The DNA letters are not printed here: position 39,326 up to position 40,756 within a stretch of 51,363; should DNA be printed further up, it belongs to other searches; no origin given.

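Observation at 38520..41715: Compact radical SAM / aminotransferase / ATP-grasp operon of unknown function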

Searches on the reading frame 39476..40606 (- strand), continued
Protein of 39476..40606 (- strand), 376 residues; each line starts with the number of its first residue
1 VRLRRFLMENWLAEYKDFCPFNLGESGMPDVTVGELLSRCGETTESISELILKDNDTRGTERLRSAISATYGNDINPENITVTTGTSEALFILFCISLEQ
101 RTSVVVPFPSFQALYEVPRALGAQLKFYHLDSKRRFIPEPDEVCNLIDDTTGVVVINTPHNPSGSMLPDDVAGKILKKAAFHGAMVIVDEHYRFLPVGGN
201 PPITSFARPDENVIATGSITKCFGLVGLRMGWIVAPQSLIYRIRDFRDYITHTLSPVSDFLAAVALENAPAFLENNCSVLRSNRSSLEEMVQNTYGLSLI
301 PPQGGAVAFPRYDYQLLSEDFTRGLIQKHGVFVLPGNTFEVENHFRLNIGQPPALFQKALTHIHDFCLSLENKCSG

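Call 42: search_solved_structures(query=A3, max_evalue=1e-30, show_alignments=3)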
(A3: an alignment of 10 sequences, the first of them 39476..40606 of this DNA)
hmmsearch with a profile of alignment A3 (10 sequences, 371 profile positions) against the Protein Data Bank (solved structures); distinct sequences matched with E-value up to 1e-30: 32.
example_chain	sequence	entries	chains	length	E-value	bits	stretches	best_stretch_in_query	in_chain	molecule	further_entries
8fft_A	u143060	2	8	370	3.2e-135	453.8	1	1-368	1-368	Aminotransferase class I/II-fold pyridoxal phosphate-dependent enzyme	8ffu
3op7_A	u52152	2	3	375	7.1e-80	271.7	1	1-369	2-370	Aminotransferase class I and II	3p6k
4m2j_A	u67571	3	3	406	2.8e-69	236.9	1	8-370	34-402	Aminotransferase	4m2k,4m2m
1j32_A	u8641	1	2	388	2.9e-48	167.7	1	41-368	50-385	aspartate aminotransferase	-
1o4s_A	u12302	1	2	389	1.5e-46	162.1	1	41-369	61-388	Aspartate aminotransferase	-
1gd9_A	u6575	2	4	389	7.8e-44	153.1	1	56-370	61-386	ASPARTATE AMINOTRANSFERASE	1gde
1dju_A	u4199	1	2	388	8.3e-44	153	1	56-370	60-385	AROMATIC AMINOTRANSFERASE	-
1b5o_A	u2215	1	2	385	3.3e-43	151.1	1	44-367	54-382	PROTEIN (ASPARTATE AMINOTRANSFERASE)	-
1gc3_A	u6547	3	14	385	4e-43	150.8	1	44-367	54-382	ASPARTATE AMINOTRANSFERASE | PROTEIN (ASPARTATE AMINOTRANSFERASE)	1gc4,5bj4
1b5p_A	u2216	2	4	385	4e-43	150.8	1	44-367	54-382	PROTEIN (ASPARTATE AMINOTRANSFERASE) | ASPARTATE AMINOTRANSFERASE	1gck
5bj3_A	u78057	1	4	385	4e-43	150.8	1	44-367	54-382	PROTEIN (ASPARTATE AMINOTRANSFERASE)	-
1bkg_A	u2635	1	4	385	2.3e-42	148.3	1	44-367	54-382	ASPARTATE AMINOTRANSFERASE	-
1bjw_A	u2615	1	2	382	3.9e-42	147.5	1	44-366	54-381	ASPARTATE AMINOTRANSFERASE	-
6f77_A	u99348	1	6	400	1.2e-38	136.1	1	50-368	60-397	Aspartate aminotransferase A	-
1xi9_A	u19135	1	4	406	2e-38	135.3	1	55-370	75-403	putative transaminase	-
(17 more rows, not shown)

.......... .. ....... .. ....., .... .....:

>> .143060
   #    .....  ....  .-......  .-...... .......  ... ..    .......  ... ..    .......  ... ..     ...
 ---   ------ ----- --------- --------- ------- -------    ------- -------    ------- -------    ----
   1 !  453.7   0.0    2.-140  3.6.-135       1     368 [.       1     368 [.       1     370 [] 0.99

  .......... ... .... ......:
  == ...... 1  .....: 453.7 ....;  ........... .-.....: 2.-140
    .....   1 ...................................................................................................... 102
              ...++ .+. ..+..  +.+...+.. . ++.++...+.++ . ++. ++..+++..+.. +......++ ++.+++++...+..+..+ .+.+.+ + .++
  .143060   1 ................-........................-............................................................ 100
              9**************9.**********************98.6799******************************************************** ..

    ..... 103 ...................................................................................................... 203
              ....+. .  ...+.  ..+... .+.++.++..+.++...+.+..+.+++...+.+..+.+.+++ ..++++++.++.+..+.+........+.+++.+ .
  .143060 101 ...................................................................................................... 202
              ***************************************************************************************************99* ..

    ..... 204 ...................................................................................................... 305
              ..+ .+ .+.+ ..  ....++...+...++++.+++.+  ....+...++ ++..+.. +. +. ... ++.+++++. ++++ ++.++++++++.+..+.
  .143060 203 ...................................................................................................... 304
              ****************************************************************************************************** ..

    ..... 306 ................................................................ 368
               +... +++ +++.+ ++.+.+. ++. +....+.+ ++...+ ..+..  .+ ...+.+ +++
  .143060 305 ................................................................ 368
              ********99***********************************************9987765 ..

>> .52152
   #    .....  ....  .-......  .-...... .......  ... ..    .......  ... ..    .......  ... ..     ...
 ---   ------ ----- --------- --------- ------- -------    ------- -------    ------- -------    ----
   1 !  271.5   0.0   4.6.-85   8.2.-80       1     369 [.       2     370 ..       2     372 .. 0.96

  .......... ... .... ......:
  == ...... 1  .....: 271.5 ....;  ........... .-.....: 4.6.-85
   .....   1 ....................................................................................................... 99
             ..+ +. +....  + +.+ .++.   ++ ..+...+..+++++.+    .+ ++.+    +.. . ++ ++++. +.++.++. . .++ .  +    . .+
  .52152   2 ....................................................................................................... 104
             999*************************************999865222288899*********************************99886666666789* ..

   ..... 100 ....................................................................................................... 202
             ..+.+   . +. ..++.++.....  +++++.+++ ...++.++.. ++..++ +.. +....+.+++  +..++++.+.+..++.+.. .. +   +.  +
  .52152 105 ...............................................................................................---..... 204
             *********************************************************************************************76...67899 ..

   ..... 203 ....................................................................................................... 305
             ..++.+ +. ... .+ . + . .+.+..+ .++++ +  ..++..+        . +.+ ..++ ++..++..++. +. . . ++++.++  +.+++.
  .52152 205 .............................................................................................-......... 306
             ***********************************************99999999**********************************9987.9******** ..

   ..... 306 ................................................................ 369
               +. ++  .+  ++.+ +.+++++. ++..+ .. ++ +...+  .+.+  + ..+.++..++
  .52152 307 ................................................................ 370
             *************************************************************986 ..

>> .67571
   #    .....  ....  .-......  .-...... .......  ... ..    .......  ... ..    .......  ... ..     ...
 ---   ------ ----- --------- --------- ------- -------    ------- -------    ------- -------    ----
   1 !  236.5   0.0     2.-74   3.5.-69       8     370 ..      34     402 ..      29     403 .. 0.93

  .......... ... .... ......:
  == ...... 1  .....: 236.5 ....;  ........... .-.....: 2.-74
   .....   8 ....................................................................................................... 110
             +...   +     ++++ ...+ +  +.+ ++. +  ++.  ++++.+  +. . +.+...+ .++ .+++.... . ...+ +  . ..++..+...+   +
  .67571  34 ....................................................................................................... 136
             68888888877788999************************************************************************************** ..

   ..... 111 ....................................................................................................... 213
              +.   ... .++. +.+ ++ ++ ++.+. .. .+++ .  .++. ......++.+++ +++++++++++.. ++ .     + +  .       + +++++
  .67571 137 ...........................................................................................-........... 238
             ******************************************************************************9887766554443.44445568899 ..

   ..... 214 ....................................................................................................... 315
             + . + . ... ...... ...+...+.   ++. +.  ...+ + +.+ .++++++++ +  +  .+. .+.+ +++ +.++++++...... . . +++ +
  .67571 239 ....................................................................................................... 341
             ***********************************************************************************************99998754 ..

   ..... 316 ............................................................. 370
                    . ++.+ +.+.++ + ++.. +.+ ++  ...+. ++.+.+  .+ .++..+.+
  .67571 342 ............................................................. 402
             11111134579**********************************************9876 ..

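Call 52: search_protein_families(library=pfam, proteins=[L041:7952-9178:+, L041:9209-9928:+, L056:1261-2751:+, L056:5215-7260:+, L056:7232-8335:+, L056:8337-9563:+, L056:9566-10693:+, L046:8027-8710:+, L046:11177-12016:+, L052:2259-3272:+], max_evalue=0.001)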
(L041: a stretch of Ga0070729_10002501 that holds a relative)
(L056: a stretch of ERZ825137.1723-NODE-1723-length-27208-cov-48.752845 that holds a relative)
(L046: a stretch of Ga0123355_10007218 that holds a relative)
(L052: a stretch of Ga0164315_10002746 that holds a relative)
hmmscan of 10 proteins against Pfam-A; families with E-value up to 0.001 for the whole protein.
L041:7952-9178:+ (408 aa): 1 family
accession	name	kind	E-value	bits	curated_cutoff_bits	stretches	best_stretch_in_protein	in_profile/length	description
PF02690.20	Na_Pi_cotrans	-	5.8e-41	140.2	29.1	2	242-348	1-99/137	Na+/Pi-cotransporter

L041:9209-9928:+ (239 aa): 1 family
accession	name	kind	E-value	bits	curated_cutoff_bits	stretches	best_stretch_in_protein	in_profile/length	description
PF01895.24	PhoU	-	6.6e-10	39.7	23.5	1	34-123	2-87/89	PhoU domain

L056:1261-2751:+ (496 aa): 1 family
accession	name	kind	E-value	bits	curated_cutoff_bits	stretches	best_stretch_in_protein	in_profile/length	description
PF00501.34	AMP-binding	-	3e-53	181.5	29.9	1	13-361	5-384/384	AMP-binding enzyme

L056:5215-7260:+ (681 aa): 1 family
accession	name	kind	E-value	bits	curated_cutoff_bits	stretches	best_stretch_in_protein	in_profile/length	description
PF00291.31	PALP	-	1.3e-123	412.5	35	2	7-289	2-295/295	Pyridoxal-phosphate dependent enzyme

L056:7232-8335:+ (367 aa): 2 families
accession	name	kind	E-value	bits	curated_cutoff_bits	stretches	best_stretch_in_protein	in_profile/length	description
PF00266.25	Aminotran_5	-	2e-24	86.7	21.5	1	36-333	34-339/371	Aminotransferase class-V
PF01053.26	Cys_Met_Meta_PP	-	0.00026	20.1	27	1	41-180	44-177/381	Cys/Met metabolism PLP-dependent enzyme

L056:8337-9563:+ (408 aa): 3 families
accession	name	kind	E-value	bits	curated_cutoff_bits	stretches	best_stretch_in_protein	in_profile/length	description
PF04101.22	Glyco_tran_28_C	-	1.4e-09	38.7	22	1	266-384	29-149/166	Glycosyltransferase family 28 C-terminal domain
PF06722.18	EryCIII-like_C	-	2.9e-05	24.5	31.7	1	305-387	42-124/145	Erythromycin biosynthesis protein CIII-like, C-terminal domain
PF00201.24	UDPGT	-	0.00024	20.5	19.5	1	314-393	344-423/499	UDP-glucoronosyl and UDP-glucosyl transferase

L056:9566-10693:+ (375 aa): 3 families
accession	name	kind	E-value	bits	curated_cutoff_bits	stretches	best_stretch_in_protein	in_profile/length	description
PF01168.26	Ala_racemase_N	-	5.9e-53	180.3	24.1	1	8-231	1-219/220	Alanine racemase, N-terminal domain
PF00842.27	Ala_racemase_C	-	6.2e-32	110.3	25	1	245-372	1-127/127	Alanine racemase, C-terminal domain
PF02784.22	Orn_Arg_deC_N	-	1.1e-05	25.3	23.4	1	46-204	32-199/247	Pyridoxal-dependent decarboxylase, pyridoxal binding domain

L046:8027-8710:+ (227 aa): 1 family
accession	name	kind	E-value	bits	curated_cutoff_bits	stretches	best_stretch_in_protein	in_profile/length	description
PF00753.33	Lactamase_B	-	2.7e-23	83.4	22.7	1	36-210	7-196/196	Metallo-beta-lactamase superfamily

L046:11177-12016:+ (279 aa): 1 family
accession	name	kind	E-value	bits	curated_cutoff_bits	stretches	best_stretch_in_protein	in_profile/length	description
PF10978.13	DUF2785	-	2.5e-46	157.9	25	1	81-256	1-174/174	Protein of unknown function (DUF2785)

L052:2259-3272:+ (337 aa): 3 families
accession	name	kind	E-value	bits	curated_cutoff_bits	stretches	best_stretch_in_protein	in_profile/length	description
PF05185.22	PRMT5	-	3.4e-08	34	22.9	1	23-163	15-170/171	PRMT5 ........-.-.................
PF13649.12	Methyltransf_25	-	0.00036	21.6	27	1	76-161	12-97/97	Methyltransferase domain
PF08241.18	Methyltransf_11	-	0.00044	21.3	21.2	1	75-163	10-93/95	Methyltransferase domain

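Call 61: search_protein_families(library=pfam, proteins=[L030:638-2371:+, L045:4707-5840:+, L053:11083-11847:+, L053:8144-9910:-, L067:8011-9081:+, L067:8961-10004:+, L043:8722-9936:+], max_evalue=0.001)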
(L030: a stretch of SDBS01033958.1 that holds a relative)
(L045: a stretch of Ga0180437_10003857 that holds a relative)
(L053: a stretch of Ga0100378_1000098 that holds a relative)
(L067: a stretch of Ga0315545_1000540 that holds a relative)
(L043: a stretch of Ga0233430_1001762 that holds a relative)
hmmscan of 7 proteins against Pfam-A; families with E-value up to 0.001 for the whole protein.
L030:638-2371:+ (577 aa): 3 families
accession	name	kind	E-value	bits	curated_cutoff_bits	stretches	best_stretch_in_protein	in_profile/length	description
PF13860.13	FlgD_ig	-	4.3e-13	49.5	27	2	504-563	7-74/79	FlgD Ig-like domain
PF18962.6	Por_Secre_tail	-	6.5e-10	39.6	27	1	500-572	3-72/75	Secretion system C-terminal sorting domain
PF13585.12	CHU_C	-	0.00084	19.9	27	0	503-566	14-75/86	CHU_C Type IX secretion signal domain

L045:4707-5840:+ (377 aa): 1 family
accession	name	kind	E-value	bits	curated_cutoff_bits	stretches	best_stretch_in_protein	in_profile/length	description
PF04055.27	Radical_SAM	-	2.2e-16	60.9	29.5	1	25-191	1-161/166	Radical SAM superfamily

L053:11083-11847:+ (254 aa): 2 families
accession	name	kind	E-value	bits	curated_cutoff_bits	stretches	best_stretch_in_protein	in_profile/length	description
PF13482.12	RNase_H_2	-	3.9e-30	105.4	22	1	93-241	3-163/165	RNase_H superfamily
PF03104.25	DNA_pol_B_exo1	-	0.00025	21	23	1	103-159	123-180/242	DNA polymerase family B, exonuclease domain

L053:8144-9910:- (588 aa): 3 families
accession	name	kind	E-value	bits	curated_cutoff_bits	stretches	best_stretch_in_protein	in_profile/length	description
PF02878.22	PGM_PMM_I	-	3.8e-39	134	22.5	1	47-181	3-134/138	Phosphoglucomutase/phosphomannomutase, alpha/beta/alpha domain I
PF02879.22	PGM_PMM_II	-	3.6e-25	88.9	29.3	1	212-315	3-98/103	Phosphoglucomutase/phosphomannomutase, alpha/beta/alpha domain II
PF02880.22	PGM_PMM_III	-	3.9e-21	75.8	20.7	1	328-448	1-111/115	Phosphoglucomutase/phosphomannomutase, alpha/beta/alpha domain III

L067:8011-9081:+ (356 aa): 1 family
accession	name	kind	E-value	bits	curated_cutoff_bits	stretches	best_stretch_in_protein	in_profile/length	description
PF04055.27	Radical_SAM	-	2.2e-09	38.1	29.5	1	28-172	2-145/166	Radical SAM superfamily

L067:8961-10004:+ (347 aa): 1 family
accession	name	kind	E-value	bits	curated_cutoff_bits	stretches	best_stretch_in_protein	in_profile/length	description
PF16199.10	Radical_SAM_C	-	0.00013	22.4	31.9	1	259-302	6-53/85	Radical_SAM C-terminal domain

L043:8722-9936:+ (404 aa): 1 family
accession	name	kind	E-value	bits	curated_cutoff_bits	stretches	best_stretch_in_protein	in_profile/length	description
PF04055.27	Radical_SAM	-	2.5e-06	28.2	29.5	1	83-251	5-157/166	Radical SAM superfamily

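Call 64: search_protein_families(library=ncbifam, proteins=[L026:7817-9004:+, L043:8722-9936:+, L052:82-1074:+], max_evalue=0.00001)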
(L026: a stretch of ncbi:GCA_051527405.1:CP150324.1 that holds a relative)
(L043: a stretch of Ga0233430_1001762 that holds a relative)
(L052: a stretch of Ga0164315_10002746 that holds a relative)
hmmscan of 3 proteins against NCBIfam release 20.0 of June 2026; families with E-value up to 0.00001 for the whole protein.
L026:7817-9004:+ (395 aa): 1 family
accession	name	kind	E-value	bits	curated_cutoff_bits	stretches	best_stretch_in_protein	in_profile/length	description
TIGR01210.1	TIGR01210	equivalog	9e-56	189.4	212.15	1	55-362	7-303/313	archaeosine biosynthesis radical SAM protein RaSEA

L043:8722-9936:+ (404 aa): 1 family
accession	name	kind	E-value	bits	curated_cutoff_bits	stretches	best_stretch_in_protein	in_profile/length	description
TIGR01210.1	TIGR01210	equivalog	2e-60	204.7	212.15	1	69-377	9-306/313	archaeosine biosynthesis radical SAM protein RaSEA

L052:82-1074:+ (330 aa): 1 family
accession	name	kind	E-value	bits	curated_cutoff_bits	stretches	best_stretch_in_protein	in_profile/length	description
TIGR01210.1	TIGR01210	equivalog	6.7e-67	225.9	212.15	1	20-328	7-306/313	archaeosine biosynthesis radical SAM protein RaSEA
